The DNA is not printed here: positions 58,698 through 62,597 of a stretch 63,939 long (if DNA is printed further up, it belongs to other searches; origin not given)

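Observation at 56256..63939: Giant ORF cut into protein-sized modules by 12 copies of R-[SAP]-E-[VILM]-R, conserved at the peptide level and not the DNA level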

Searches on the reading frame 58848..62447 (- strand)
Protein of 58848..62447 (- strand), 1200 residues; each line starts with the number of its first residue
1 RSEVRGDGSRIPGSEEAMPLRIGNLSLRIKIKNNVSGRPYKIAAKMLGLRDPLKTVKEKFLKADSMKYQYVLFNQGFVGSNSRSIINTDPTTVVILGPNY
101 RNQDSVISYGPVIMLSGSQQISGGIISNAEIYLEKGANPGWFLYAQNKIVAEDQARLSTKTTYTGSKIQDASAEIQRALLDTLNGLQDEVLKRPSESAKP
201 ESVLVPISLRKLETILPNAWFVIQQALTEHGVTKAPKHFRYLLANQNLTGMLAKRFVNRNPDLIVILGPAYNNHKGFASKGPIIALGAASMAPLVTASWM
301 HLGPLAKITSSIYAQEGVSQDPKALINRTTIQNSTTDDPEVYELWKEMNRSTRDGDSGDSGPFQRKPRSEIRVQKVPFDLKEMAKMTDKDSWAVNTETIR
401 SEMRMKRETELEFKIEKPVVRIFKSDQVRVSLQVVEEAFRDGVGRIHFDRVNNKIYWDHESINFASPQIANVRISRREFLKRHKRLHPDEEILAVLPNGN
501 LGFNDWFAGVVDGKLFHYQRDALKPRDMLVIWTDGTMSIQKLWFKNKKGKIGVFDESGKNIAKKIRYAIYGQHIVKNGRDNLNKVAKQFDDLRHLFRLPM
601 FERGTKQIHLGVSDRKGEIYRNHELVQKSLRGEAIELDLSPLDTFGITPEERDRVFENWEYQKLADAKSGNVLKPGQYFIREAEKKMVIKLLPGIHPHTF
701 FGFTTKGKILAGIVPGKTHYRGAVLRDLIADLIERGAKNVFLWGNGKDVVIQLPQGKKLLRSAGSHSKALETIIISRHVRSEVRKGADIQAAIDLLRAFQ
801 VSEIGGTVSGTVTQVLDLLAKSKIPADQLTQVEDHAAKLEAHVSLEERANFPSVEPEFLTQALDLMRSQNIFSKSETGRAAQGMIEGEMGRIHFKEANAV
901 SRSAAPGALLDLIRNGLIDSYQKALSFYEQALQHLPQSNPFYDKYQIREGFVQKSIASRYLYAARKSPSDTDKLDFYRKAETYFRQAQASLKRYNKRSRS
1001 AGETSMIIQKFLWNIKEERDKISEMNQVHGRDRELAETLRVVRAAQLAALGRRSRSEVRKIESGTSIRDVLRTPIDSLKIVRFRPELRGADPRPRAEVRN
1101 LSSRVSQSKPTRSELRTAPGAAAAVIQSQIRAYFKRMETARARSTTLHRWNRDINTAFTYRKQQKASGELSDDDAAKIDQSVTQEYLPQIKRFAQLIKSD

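Call 40: search_protein_representatives(protein=window:58848-62447:-)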
Query: 1200 residues. Proteins with E-value up to 0.001 (for the whole library): 134; up to 1e-10: 73; up to 1e-30: 21. The best 134 are listed.
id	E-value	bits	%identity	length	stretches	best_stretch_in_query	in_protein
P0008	5.6e-101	356.1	46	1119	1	410-786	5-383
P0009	1.8e-94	334.5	44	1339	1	400-785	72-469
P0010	3.3e-92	327.0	39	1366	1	373-808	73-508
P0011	4.2e-90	320.1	41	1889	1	374-775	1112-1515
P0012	3.6e-82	293.8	40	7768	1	410-810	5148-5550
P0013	5.1e-82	293.3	42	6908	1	418-802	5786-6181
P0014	5.5e-79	283.2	42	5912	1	405-782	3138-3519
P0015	3.5e-78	280.6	42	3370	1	436-778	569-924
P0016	1.6e-76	275.0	42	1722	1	404-758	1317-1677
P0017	1.8e-69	251.7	46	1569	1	444-786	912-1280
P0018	2.4e-69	251.3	42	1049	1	437-777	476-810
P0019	7.1e-66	239.8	41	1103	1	436-755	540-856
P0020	1.4e-58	215.6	45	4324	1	444-756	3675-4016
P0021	1.1e-40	156.4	34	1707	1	441-769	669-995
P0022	3.1e-40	154.9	36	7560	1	419-786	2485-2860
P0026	4.2e-33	131.3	35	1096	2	206-334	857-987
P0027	2.5e-31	125.4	36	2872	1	385-781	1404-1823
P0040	4.7e-21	91.4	30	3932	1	30-332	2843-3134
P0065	1.5e-13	66.6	31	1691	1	492-814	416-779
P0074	1.4e-11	60.1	27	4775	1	443-754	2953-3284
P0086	4.6e-09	51.7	36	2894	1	499-729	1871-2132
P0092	5.5e-08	48.1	42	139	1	227-301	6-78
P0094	6.7e-08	47.8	30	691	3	243-304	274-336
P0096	1.3e-07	46.9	27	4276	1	440-719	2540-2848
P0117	4.2e-05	38.6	30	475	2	55-126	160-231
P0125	9.0e-05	37.5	40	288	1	240-310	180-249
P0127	1.1e-04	37.2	25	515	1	76-301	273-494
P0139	7.4e-04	34.4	38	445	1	65-156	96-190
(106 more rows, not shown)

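Call 54: search_protein_families(library=pfam, proteins=[P0096, P0074], max_evalue=0.00001)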
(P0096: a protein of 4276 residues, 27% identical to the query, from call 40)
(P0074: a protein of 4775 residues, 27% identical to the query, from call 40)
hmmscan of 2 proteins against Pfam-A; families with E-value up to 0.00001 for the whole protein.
P0096 (4276 aa): 1 family
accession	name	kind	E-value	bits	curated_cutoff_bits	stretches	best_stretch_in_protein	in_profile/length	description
PF00069.31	Pkinase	-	6.2e-06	26.2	31.7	0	1508-1572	83-146/263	Protein kinase domain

P0074 (4775 aa): 7 families
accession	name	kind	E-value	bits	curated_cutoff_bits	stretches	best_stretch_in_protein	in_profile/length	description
PF02224.24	Cytidylate_kin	-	6.5e-55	186.5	26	1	4070-4287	1-210/211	Cytidylate kinase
PF00534.26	Glycos_transf_1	-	5.6e-32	111.1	26.4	1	1555-1729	3-171/172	Glycosyl transferases group 1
PF13692.12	Glyco_trans_1_4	-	1.5e-23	84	27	1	1567-1715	2-141/142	Glycosyl transferases group 1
PF01636.29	APH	-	3.5e-14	53.6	23.2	1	2618-2813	49-227/239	Phosphotransferase enzyme family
PF00485.24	PRK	-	1.3e-12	48.4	22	1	4321-4505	4-193/196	Phosphoribulokinase / Uridine kinase family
PF09992.14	NAGPA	-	3.6e-12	47.2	25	1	3138-3302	11-167/169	Phosphodiester glycosidase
PF20706.3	GT4-conflict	-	4e-10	39.7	26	1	1566-1696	197-327/385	Family 4 Glycosyltransferase in conflict systems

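Call 55: search_protein_families(library=pfam, proteins=[P0020, P0040], max_evalue=0.00001)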
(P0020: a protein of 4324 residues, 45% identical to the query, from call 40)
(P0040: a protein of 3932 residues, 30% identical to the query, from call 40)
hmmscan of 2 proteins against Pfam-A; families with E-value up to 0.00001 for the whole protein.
P0020 (4324 aa): 9 families
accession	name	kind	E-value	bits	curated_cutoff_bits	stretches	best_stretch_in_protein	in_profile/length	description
PF13646.12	HEAT_2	-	2.4e-259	839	27.7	23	1889-1974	4-88/88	HEAT repeats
PF03130.22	HEAT_PBS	-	1.8e-135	426.1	20.9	1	2613-2639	1-27/27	PBS lyase HEAT-like repeat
PF02985.28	HEAT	-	3.5e-75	241.1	23.5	0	1886-1912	2-27/31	HEAT repeat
PF13513.12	HEAT_EZ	-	7.5e-46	154.3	27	0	1457-1488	22-53/55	HEAT-like repeat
PF00514.29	Arm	-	4e-41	138.2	20.6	0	2223-2252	7-36/41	Armadillo/beta-catenin-like repeat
PF12717.13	Cnd1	-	1.5e-12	48.3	26.4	0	1040-1063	25-48/162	non-SMC mitotic condensation complex subunit 1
PF01347.28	Vitellogenin_N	-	1.8e-11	43.8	24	0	2568-2666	466-569/590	Lipoprotein amino terminal region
PF01602.26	Adaptin_N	-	2.1e-09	37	37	0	1007-1063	81-141/524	Adaptin N terminal region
PF03810.25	IBN_N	-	4.4e-06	27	21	0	1396-1427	10-41/73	Importin-beta N-terminal domain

P0040 (3932 aa): 6 families
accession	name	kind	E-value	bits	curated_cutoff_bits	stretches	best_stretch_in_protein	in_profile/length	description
PF13649.12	Methyltransf_25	-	7.6e-23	81.5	27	2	3582-3667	2-97/97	Methyltransferase domain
PF08241.18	Methyltransf_11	-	1.2e-21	77.5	21.2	1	3582-3671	1-95/95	Methyltransferase domain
PF13847.12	Methyltransf_31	-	5.1e-18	65.6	27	2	3580-3678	6-114/145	Methyltransferase domain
PF08242.18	Methyltransf_12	-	3.5e-14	53.7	30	0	3582-3669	1-98/98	Methyltransferase domain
PF13489.12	Methyltransf_23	-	1e-13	51.8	27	1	3568-3711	13-160/164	Methyltransferase domain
PF01209.24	Ubie_methyltran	-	1.5e-09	38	20.1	0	684-810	44-160/233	ubiE/COQ5 methyltransferase family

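Call 56: search_protein_families(library=pfam, proteins=[P0027, P0086, P0017, P0065], max_evalue=0.00001)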
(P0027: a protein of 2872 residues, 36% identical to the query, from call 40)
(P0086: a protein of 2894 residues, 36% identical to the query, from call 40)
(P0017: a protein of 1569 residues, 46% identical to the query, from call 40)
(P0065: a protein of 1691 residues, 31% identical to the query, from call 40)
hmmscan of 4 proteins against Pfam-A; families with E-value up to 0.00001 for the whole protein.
P0027 (2872 aa): 5 families
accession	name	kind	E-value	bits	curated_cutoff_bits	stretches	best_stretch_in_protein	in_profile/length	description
PF01636.29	APH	-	1.6e-14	54.7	23.2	1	835-1083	14-234/239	Phosphotransferase enzyme family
PF01966.28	HD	-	9.6e-09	36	22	1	1870-1974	2-113/116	HD domain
PF03009.23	GDPD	-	3.9e-07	30.9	23.6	1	1179-1387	1-223/244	Glycerophosphoryl diester phosphodiesterase family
PF00702.32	Hydrolase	-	4.2e-07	31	26.4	0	2542-2609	131-191/191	haloacid dehalogenase-like hydrolase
PF02698.23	DUF218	-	5.2e-07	30.1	27.6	1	587-697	1-92/133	DUF218 domain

P0086 (2894 aa): 2 families
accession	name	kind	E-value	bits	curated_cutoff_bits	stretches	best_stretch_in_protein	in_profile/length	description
PF00583.31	Acetyltransf_1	-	9.7e-09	36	20.7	1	1047-1154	23-115/116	Acetyltransferase (GNAT) family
PF13508.13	Acetyltransf_7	-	9.5e-06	26.4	27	0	1069-1154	13-81/84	Acetyltransferase (GNAT) domain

P0017 (1569 aa): 0 families

P0065 (1691 aa): 1 family
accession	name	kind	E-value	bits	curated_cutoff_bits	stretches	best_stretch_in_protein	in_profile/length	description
PF02698.23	DUF218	-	2e-13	50.9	27.6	1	1262-1396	2-122/133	DUF218 domain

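Call 82: list_cluster_members(proteins=[P0022, P0013, P0020, P0096, P0074, P0040, P0147, P0012, P0015, P0014])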
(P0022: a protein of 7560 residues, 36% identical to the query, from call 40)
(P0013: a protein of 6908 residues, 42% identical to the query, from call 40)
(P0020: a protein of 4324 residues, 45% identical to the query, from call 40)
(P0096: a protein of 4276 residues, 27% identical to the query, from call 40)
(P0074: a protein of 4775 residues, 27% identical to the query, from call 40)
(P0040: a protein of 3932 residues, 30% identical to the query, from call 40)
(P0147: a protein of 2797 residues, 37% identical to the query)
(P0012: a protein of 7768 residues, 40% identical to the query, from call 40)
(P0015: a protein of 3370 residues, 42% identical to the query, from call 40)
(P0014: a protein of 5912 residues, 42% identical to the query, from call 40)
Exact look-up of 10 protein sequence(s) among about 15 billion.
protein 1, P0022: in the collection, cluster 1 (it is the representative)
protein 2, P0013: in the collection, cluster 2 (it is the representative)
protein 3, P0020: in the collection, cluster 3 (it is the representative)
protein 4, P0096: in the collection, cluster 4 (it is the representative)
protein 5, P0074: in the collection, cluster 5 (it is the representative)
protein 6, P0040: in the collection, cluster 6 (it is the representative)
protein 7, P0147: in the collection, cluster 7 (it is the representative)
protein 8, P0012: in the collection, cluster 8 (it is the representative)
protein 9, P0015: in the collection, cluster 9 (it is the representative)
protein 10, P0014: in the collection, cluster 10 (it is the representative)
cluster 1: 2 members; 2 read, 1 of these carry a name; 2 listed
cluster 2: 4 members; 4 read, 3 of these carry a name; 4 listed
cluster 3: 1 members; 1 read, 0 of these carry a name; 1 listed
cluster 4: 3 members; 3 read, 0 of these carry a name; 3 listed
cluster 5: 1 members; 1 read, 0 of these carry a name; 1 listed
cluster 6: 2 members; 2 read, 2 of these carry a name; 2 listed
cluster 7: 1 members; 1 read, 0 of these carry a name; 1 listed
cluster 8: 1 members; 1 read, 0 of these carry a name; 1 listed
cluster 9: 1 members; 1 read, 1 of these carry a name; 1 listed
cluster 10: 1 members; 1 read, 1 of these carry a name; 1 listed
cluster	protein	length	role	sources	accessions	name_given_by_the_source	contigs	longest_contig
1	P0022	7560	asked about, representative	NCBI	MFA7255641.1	MAG: radical SAM protein [Candidatus Omnitrophota bacterium]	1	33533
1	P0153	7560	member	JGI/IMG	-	-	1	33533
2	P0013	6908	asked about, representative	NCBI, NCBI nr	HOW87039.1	MAG TPA: helicase-related protein [Candidatus Omnitrophota bacterium] | helicase-related protein [Candidatus Omnitrophota bacterium]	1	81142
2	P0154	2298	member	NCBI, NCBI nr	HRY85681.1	MAG TPA: hypothetical protein P5561_04030 [Candidatus Omnitrophota bacterium] | hypothetical protein [Candidatus Omnitrophota bacterium]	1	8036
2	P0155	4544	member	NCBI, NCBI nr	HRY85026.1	MAG TPA: GNAT family N-acetyltransferase, partial [Candidatus Omnitrophota bacterium] | GNAT family N-acetyltransferase [Candidatus Omnitrophota bacterium]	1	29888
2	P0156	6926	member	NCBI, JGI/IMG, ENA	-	-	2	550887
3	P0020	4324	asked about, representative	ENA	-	-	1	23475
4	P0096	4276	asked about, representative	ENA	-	-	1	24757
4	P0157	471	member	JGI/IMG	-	-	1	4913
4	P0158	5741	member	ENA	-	-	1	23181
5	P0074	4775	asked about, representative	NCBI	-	-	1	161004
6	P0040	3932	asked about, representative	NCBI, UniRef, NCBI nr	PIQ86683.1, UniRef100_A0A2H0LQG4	MAG: hypothetical protein COV74_03700 [Candidatus Omnitrophica bacterium ... | Methyltransferase domain-containing protein n=1 Tax=Candidatus Abzuiibacterium ...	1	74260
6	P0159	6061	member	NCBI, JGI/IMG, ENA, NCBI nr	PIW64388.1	MAG: hypothetical protein COW12_06430 [Candidatus Omnitrophica bacterium ...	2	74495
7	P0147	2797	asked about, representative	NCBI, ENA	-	-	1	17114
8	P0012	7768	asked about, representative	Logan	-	-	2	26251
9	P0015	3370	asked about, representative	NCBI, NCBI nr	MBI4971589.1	MAG: protein kinase [Candidatus Omnitrophica bacterium] | protein kinase [Candidatus Omnitrophota bacterium]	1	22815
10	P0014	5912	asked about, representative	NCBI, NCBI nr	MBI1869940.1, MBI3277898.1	MAG: phosphodiester glycosidase family protein, partial [Chlamydiae bacterium] | phosphodiester glycosidase family protein [Chlamydiota bacterium]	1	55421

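Call 85: search_protein_families(library=pfam, proteins=[P0092, P0125, P0139, P0127, P0117, P0094, P0026], max_evalue=0.01)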
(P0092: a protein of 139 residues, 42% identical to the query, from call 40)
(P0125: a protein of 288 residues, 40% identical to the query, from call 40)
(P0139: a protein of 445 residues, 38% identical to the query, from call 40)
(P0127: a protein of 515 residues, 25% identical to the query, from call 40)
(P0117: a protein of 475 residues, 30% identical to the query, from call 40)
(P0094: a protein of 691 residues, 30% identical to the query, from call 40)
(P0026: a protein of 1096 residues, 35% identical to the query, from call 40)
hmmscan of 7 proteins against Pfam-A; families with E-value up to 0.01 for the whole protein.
P0092 (139 aa): 0 families

P0125 (288 aa): 0 families

P0139 (445 aa): 0 families

P0127 (515 aa): 3 families
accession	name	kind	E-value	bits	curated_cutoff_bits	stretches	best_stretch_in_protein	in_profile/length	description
PF00805.28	Pentapeptide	-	2.3e-11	43.5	20.2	1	103-137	2-36/40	Pentapeptide repeats (8 copies)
PF13576.12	Pentapeptide_3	-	0.0012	19.5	27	0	114-143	12-42/48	Pentapeptide repeats (9 copies)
PF13599.13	Pentapeptide_4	-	0.0027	18.2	38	1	97-135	26-64/78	Pentapeptide repeat region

P0117 (475 aa): 1 family
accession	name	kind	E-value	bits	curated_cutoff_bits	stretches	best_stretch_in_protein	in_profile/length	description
PF13646.12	HEAT_2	-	0.0048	17.6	27.7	0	29-85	2-59/88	HEAT repeats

P0094 (691 aa): 2 families
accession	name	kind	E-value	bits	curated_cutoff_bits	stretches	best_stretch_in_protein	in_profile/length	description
PF00805.28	Pentapeptide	-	5e-07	29.6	20.2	0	97-134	2-39/40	Pentapeptide repeats (8 copies)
PF13576.12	Pentapeptide_3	-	0.0007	20.2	27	0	112-133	16-38/48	Pentapeptide repeats (9 copies)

P0026 (1096 aa): 0 families
